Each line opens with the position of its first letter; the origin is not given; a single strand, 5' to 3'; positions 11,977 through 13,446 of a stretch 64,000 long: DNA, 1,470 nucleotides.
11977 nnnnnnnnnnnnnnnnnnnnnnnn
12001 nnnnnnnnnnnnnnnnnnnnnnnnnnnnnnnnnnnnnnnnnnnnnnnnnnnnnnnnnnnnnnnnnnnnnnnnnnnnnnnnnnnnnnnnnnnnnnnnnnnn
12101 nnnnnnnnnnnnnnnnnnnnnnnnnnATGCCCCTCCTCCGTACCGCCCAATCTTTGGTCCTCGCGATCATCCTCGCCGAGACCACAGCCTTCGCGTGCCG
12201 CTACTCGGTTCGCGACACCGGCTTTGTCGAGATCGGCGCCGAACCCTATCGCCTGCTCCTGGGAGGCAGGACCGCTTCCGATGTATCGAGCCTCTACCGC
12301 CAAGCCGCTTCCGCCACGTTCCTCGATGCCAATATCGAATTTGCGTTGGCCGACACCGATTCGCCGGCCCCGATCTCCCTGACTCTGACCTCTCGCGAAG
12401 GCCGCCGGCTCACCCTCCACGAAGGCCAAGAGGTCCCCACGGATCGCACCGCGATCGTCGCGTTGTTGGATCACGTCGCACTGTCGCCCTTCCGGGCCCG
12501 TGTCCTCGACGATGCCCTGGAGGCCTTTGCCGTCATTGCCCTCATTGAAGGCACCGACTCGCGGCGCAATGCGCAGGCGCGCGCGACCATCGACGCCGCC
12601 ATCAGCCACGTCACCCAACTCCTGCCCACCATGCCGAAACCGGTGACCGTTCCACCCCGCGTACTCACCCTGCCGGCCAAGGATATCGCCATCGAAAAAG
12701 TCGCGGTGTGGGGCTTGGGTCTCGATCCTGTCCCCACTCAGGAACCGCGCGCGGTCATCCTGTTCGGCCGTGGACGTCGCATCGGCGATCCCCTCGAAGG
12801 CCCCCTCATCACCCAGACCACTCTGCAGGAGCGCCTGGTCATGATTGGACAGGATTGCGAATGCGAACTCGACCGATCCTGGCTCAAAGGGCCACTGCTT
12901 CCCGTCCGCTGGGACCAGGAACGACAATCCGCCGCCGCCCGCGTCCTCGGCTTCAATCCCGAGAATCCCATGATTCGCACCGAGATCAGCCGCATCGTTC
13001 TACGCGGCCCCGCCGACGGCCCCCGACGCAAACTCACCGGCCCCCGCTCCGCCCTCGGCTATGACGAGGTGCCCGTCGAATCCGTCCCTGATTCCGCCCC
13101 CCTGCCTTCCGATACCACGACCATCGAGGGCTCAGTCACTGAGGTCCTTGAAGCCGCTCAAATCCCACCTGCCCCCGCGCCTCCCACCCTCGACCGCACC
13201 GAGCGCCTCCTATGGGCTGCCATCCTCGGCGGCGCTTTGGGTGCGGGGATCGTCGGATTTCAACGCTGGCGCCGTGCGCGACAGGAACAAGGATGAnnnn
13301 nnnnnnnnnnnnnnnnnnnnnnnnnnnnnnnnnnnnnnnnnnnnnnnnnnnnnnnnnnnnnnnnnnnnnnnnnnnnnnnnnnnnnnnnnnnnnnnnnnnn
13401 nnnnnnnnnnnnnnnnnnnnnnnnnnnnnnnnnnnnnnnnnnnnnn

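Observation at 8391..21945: Eleven translationally coupled genes of unknown collective function wedged inside a split phosphonate-catabolism locus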

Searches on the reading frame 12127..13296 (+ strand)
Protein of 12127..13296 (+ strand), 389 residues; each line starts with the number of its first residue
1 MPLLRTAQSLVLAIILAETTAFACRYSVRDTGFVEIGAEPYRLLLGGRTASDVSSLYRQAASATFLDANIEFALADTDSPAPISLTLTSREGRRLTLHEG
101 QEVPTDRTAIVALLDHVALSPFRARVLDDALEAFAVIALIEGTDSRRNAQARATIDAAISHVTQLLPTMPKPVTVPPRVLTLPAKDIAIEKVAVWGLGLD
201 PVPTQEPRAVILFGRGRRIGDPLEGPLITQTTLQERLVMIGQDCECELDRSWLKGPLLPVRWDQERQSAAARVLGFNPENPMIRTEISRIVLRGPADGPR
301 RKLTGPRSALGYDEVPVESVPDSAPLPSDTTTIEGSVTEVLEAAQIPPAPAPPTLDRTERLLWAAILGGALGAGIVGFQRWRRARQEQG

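Call 5: search_protein_families(library=pfam, proteins=[window:12127-13296:+], max_evalue=0.01)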
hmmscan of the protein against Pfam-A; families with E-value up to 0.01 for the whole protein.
window:12127-13296:+ (389 aa): 0 families

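Call 7: search_protein_families(library=ncbifam, proteins=[window:12127-13296:+], max_evalue=0.001)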
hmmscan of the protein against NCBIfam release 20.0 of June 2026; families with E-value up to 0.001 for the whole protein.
window:12127-13296:+ (389 aa): 0 families

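Call 9: find_homologous_proteins(query=window:12127-13296:+)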
Query window:12127-13296:+ (389 aa): 172 proteins with E <= 0.001 among 8000 candidates; the best 120 are listed.
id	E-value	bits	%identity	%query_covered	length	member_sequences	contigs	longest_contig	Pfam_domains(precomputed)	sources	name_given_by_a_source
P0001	4.7e-249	844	100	100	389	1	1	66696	-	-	-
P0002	8.4e-178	610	75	95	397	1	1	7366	-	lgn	-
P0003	1.0e-164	567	70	99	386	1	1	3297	-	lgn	-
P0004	1.6e-111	392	49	98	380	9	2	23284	-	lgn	-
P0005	3.2e-110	387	51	95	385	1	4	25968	-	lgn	-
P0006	5.7e-110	387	50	95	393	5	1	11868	-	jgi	jgi:hypothetical protein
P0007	7.7e-110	386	47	98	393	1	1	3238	-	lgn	-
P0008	3.8e-109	384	50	95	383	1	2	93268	-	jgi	jgi:hypothetical protein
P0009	4.7e-109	384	50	95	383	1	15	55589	-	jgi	jgi:hypothetical protein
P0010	2.3e-108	381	48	97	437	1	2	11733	-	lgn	-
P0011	4.5e-108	380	47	98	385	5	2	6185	-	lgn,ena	-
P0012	5.2e-108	380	56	80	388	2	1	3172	-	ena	-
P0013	6.3e-108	380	48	97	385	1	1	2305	-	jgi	jgi:hypothetical protein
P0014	9.0e-108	379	48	98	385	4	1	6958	-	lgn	-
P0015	1.2e-107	379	48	96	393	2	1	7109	-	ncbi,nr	ncbi:MAG TPA: hypothetical protein VLD18_09030 [Verrucomicrobiae bacterium]|nr:hypothetical protein 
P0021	6.5e-106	373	48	97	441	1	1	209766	-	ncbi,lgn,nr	ncbi:MAG: hypothetical protein KF833_05945 [Verrucomicrobiae bacterium]|nr:hypothetical protein [Ver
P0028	2.1e-100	355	56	77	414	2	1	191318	-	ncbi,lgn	-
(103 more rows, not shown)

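Call 10: find_encoding_contigs(protein=P0021, flank=10000, max_places=2)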
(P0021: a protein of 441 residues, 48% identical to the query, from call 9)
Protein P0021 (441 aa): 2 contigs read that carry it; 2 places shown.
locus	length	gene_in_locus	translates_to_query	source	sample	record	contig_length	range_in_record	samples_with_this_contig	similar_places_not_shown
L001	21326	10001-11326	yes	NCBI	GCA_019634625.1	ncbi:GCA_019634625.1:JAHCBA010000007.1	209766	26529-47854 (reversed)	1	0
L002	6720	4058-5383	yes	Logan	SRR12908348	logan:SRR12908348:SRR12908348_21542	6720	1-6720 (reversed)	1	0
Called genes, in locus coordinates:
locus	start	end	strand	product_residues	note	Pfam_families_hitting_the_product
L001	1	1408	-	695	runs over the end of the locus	PF26550:Tricorn_2nd (faint), PF00930:DPPIV_N, PF26549:Tricorn_N (faint), PF00326:Peptidase_S9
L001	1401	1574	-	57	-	PF12979:DUF3863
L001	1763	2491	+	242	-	PF08448:PAS_4, PF13426:PAS_9 (weak), PF12833:HTH_18, PF00165:HTH_AraC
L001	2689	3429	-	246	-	PF03952:Enolase_N, PF00113:Enolase_C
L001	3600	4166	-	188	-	-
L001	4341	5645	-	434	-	PF02463:SMC_N (faint), PF13175:AAA_15 (weak), PF13476:AAA_23, PF13555:AAA_29 (weak), PF13304:AAA_21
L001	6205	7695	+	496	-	PF01547:SBP_bac_1 (weak), PF13531:SBP_bac_11, PF12727:PBP_like (faint), PF13531:SBP_bac_11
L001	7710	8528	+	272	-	PF00528:BPD_transp_1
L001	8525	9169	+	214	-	PF00005:ABC_tran, PF02463:SMC_N (faint), PF13304:AAA_21 (faint)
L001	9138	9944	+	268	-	PF00899:ThiF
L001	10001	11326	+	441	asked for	-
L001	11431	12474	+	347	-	PF02687:FtsX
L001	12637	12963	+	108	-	-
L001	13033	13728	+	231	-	PF00005:ABC_tran, PF13304:AAA_21 (faint)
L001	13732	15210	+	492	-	PF13360:PQQ_2, PF13570:Beta-prop_ACSF4, PF01011:PQQ (weak)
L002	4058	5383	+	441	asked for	-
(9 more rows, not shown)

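Call 11: find_encoding_contigs(protein=P0028, flank=10000, max_places=2)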
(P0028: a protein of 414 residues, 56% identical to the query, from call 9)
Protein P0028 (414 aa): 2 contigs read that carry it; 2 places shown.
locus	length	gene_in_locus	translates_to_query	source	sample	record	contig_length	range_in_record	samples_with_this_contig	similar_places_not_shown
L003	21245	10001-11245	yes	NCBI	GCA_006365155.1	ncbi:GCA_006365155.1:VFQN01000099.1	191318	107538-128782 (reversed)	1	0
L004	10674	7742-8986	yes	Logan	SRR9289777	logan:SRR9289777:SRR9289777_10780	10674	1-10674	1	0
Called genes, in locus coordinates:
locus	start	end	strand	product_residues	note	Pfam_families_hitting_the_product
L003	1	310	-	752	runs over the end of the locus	-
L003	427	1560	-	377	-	PF00196:GerE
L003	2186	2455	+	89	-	PF07963:N_methyl, PF07596:SBP_bac_10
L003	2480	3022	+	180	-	-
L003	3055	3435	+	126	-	-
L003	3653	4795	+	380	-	PF00266:Aminotran_5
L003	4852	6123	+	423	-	PF01663:Phosphodiest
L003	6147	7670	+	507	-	PF13531:SBP_bac_11, PF01547:SBP_bac_1 (weak), PF12727:PBP_like (faint), PF13531:SBP_bac_11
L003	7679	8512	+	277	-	PF00528:BPD_transp_1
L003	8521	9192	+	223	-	PF00005:ABC_tran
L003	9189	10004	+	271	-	PF00899:ThiF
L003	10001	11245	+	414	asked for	-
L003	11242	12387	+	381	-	PF02687:FtsX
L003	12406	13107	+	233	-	PF13481:AAA_25 (faint), PF00005:ABC_tran, PF13304:AAA_21 (faint)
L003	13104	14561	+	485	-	PF01011:PQQ (faint), PF13360:PQQ_2, PF13570:Beta-prop_ACSF4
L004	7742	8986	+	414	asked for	-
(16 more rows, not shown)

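Call 14: find_related_loci(query=A1, collection=genome_contigs, flank=10000)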
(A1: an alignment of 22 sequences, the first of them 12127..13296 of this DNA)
Query A1 (389 aa) in genome_contigs; peptide patterns used: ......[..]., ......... (x = any residue, [..] = any of these).
120 stretches matched a pattern; 103 encode a relative of the query (tblastn E <= 1e-3); the best 80 are kept; 80 distinct loci.
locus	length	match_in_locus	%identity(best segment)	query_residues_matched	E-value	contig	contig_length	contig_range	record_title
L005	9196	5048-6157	49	20-389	4e-111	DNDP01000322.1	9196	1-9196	MAG TPA_asm: Verrucomicrobiales bacterium isolate UBA12295 contig_1640, whole genome shotgun sequence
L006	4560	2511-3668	47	3-389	1e-110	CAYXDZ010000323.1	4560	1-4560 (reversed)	MAG TPA_asm: uncultured Verrucomicrobiota bacterium isolate SRP319275_co6_109 genome assembly, contig: NODE_13903_length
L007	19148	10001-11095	50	19-389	2e-109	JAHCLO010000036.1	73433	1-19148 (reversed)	MAG: Verrucomicrobiia bacterium isolate TGS_VER2 VER2_36, whole genome shotgun sequence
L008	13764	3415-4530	48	20-389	2e-108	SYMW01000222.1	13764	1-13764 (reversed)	MAG: Verrucomicrobiales bacterium isolate F1-80-MAGs106 F1-80__c511601, whole genome shotgun sequence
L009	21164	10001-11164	46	9-389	2e-105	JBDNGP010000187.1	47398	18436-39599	MAG: Verrucomicrobiota bacterium isolate concoct.203.ELB k141_796512, whole genome shotgun sequence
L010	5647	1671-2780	46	22-389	2e-101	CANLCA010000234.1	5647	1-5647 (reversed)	MAG: Verrucomicrobiales bacterium isolate TH-Jun18-99 genome assembly, contig: TH-Jun18-C33848, whole genome shotgun seq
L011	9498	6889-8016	45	12-384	4e-100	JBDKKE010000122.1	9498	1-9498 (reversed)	MAG: Verrucomicrobiota bacterium isolate gunnisonriver_2019_sw_WHONDRS-S19S_0062_B_bin.27 scaffold_1087099, whole genome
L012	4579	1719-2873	46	10-387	5e-99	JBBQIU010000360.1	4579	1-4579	MAG: Verrucomicrobiota bacterium isolate Co_metawrap_794 Cmw_794_k141_8581369_length_4579_cov_6.0000, whole genome shotg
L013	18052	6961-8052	50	23-384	4e-101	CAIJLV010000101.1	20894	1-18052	MAG: uncultured Verrucomicrobia bacterium isolate Loclat_bin-04712 genome assembly, contig: bin-04712:101/237, whole gen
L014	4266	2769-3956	45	2-388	5e-96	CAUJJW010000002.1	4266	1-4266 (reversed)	MAG: Verrucomicrobiota bacterium isolate KLAP45 genome assembly, contig: KLAP45_530663, whole genome shotgun sequence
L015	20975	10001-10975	51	10-327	4e-95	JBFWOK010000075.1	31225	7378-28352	MAG: Limisphaerales bacterium isolate CA_2019_TPBF_134 NODE_7710_length_31225_cov_5.081967_TPBF, whole genome shotgun se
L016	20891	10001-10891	51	20-319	1e-93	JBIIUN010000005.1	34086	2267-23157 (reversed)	MAG: Candidatus Kapaibacterium sp. isolate ME2004-09-02_3300034061_group2_bin113 Rohwer_bin2681_scaffold_626_c1, whole g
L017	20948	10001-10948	51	10-318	1e-92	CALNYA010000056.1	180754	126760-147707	MAG: uncultured Verrucomicrobiota bacterium isolate LOGT_bin.0235 genome assembly, contig: contig_26421, whole genome sh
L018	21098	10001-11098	45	11-376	2e-92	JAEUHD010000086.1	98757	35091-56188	MAG: Verrucomicrobiales bacterium isolate new MAG-8 k141_2168195, whole genome shotgun sequence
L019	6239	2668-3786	46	5-376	3e-92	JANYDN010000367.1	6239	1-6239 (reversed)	MAG: Verrucomicrobia bacterium isolate 336R_metabinner_66 336R_k141_1271915, whole genome shotgun sequence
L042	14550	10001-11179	44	11-385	1e-81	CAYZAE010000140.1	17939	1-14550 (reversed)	MAG TPA_asm: uncultured Verrucomicrobiota bacterium isolate SRP272421_co2_389 genome assembly, contig: NODE_9432_length_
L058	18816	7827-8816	39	10-319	7e-73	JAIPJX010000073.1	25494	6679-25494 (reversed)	MAG: Verrucomicrobia bacterium isolate Tobar12.5m-G45 Tobar12-5m-C1333, whole genome shotgun sequence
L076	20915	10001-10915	37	21-303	3e-58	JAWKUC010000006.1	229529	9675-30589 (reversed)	MAG: Planctomycetaceae bacterium isolate ABC1.68 ABC1.68.fa-6, whole genome shotgun sequence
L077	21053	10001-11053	38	11-358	3e-56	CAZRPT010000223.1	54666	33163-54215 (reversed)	MAG TPA_asm: uncultured Verrucomicrobiota bacterium isolate binchicken_co219_451 genome assembly, contig: k141_146461, w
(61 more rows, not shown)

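Call 25: search_solved_structures(query=A1, max_evalue=10)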
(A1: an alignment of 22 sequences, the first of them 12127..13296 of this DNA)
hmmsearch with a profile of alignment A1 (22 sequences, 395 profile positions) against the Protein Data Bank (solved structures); distinct sequences matched with E-value up to 10: 0.

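Call 28: predict_structure(alignment_id=A1)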
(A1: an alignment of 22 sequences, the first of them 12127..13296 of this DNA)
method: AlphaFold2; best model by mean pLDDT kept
length: 389 residues; sequences in the alignment: 22
mean_pLDDT: 81.1   pTM: 0.68
mean pLDDT of the five models: 81.1, 79.4, 79.2, 78.3, 77.7
residues with pLDDT >= 90: 214; 70-90: 68; 50-70: 49; < 50: 58
segments of 3 or more residues with pLDDT < 50: 289-308, 310-345
pLDDT, mean of each block of 10 residues (from residue 1): 83 81 61 67 95 96 94 92 96 96 97 96 95 96 98 98 93 92 98 97 98 93 97 95 72 88 86 73 56 41 42 37 42 40 48 64 89 94 87
secondary structure, 60 per line:
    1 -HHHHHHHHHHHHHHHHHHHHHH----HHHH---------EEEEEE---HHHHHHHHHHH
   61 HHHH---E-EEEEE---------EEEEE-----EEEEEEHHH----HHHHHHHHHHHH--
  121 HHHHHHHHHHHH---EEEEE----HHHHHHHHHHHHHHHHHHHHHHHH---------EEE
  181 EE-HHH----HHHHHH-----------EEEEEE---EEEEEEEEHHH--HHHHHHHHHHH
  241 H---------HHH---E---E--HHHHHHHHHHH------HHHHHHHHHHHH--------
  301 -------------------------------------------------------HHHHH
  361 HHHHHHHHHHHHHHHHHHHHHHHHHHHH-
elements in order: H2-23 H28-31 E41-46 H50-64 E70-74 E84-88 E94-99 H107-118 H121-132 E136-140 H145-168 E178-182 H191-196 E208-213 E217-224 H230-241 H264-274 H281-292 H356-388

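Call 31: fold_search(model_id=the predicted structure, library=pdb)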
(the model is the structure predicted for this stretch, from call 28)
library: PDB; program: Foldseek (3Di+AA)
matches with E <= 10: 850; with E <= 0.001: 11
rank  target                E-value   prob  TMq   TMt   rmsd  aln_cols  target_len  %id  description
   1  5gu7                  2.2e-04  0.97  0.20  0.21  16.2       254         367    8  Crystal Structure of human ERp44 form II (released 2017-04-12)
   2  6hf1_A                3.0e-04  0.97  0.17  0.26  15.3       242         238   12  Mutant oxidoreductase fragment of mouse QSOX1 in complex with an antibody Fab (released 2019-04-03)
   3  9wqu_A                3.3e-04  0.99  0.20  0.31  16.0       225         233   12  b-b' domain fragment of ER-60 (ERp57) under microgravity (released 2025-10-01)
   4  5gu6                  4.0e-04  0.95  0.19  0.19  17.3       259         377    8  Crystal structure of Human ERp44 form I (released 2017-04-12)
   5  5d96_D                4.2e-04  0.95  0.17  0.25  13.9       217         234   13  Oxidoreductase Fragment of Mouse QSOX1 in Complex with a FAb Fragment from an Antibody Targeting Mouse and Human QSOX1 (released 2016-02-10)
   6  2h8l_A                4.5e-04  0.99  0.20  0.30  15.7       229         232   12  Crystal structure of the bb' fragment of ERp57 (released 2006-08-29)
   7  9wzl_A                5.1e-04  0.99  0.21  0.30  18.6       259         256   12  Crystal structure of rice protein disulfide isomerase-like protein OsPDIL2-3 a-b domain (released 2026-04-08)
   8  7qpd_E                6.4e-04  0.98  0.20  0.17  15.8       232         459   12  Structure of the human MHC I peptide-loading complex editing module (released 2022-07-20)
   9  1j08_A                7.7e-04  0.94  0.17  0.27  13.4       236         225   14  Crystal structure of glutaredoxin-like protein from Pyrococcus horikoshii (released 2003-05-11)
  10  1a8l                  7.7e-04  0.91  0.17  0.26  13.7       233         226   12  PROTEIN DISULFIDE OXIDOREDUCTASE FROM ARCHAEON PYROCOCCUS FURIOSUS (released 1999-03-30)
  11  5xf7                  8.7e-04  0.98  0.19  0.17  14.9       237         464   11  Crystal structure of human protein disulfide isomerase-like protein of the testis (released 2017-12-13)
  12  3f8u_C                1.0e-03  0.98  0.21  0.18  15.9       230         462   13  Tapasin/ERp57 heterodimer (released 2009-01-13)
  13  4tw5_A                1.3e-03  0.98  0.21  0.29  16.1       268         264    8  Structure Of the First Two Thioredoxin Domains of Saccharomyces cerevisiae Eps1p (released 2014-12-17)
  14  3idv                  1.3e-03  0.96  0.18  0.27  16.0       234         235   11  Crystal structure of the a0a fragment of ERp72 (released 2010-07-07)
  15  9wqu_B                1.4e-03  0.97  0.21  0.31  16.1       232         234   12  b-b' domain fragment of ER-60 (ERp57) under microgravity (released 2025-10-01)
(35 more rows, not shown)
